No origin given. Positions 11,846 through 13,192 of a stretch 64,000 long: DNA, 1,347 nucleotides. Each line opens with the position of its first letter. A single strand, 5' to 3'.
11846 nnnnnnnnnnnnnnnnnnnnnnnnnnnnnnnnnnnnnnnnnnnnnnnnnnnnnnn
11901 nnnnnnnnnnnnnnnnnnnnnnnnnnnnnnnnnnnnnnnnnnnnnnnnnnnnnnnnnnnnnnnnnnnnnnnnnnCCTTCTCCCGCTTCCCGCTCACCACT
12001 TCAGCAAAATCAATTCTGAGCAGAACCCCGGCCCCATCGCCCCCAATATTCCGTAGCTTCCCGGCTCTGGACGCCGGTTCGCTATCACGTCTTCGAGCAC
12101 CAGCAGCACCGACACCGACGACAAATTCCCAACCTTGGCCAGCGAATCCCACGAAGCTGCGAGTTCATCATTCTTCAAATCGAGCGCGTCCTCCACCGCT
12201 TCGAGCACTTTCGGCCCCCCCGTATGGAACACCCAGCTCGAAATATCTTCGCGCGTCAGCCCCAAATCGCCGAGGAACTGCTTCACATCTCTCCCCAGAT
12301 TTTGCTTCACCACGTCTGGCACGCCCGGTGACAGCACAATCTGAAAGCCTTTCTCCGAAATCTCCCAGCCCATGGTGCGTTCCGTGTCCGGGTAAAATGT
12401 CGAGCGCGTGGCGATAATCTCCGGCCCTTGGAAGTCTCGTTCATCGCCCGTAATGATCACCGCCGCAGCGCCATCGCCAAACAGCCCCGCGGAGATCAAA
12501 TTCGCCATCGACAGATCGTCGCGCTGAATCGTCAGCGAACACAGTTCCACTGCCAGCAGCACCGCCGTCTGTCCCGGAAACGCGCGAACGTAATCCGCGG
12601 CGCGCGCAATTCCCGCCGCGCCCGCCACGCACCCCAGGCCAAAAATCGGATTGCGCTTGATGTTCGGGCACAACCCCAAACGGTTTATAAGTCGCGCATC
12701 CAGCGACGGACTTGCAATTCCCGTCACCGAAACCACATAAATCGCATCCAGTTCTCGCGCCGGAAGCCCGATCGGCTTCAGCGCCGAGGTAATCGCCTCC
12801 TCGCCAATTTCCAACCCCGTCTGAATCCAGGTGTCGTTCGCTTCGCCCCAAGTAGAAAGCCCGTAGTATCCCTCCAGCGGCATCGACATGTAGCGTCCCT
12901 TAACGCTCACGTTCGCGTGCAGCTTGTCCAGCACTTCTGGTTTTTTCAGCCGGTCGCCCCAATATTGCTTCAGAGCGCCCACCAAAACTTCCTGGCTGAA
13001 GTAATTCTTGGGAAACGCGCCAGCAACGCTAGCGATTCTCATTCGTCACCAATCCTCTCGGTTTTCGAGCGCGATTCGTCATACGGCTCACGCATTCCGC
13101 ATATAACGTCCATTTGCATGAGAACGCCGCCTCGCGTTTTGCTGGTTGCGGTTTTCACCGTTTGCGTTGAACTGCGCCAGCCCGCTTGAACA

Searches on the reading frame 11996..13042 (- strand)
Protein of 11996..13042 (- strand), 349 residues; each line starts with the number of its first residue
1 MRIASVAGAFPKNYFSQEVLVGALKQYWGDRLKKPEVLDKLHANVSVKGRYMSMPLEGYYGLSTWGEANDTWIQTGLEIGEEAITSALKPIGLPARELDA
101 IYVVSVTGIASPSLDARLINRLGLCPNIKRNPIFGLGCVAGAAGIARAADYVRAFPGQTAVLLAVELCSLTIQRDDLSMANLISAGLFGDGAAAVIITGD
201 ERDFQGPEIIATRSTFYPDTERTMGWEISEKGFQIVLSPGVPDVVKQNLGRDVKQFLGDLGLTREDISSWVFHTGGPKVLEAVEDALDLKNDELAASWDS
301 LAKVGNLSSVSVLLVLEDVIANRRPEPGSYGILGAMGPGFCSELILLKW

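Call 69: search_protein_families(library=pfam, proteins=[window:11996-13042:-], max_evalue=1e-8)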
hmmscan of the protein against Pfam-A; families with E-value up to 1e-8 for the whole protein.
window:11996-13042:- (349 aa): 4 families
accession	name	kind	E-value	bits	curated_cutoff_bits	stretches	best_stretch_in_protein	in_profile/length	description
PF02797.21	Chal_sti_synt_C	-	1.3e-20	74.4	27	1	210-348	3-148/151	Chalcone and stilbene synthases, C-terminal domain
PF00195.25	Chal_sti_synt_N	-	1.5e-19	70.7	27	1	8-200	21-224/225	Chalcone and stilbene synthases, N-terminal domain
PF08392.18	FAE1_CUT1_RppA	-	2.5e-11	43.9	27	1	82-203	89-209/290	FAE1/Type III polyketide synthase-like protein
PF08541.16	ACP_syn_III_C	-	1.5e-09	38.3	26.6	1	260-349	4-90/90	3-Oxoacyl-[acyl-carrier-protein (ACP)] synthase III C terminal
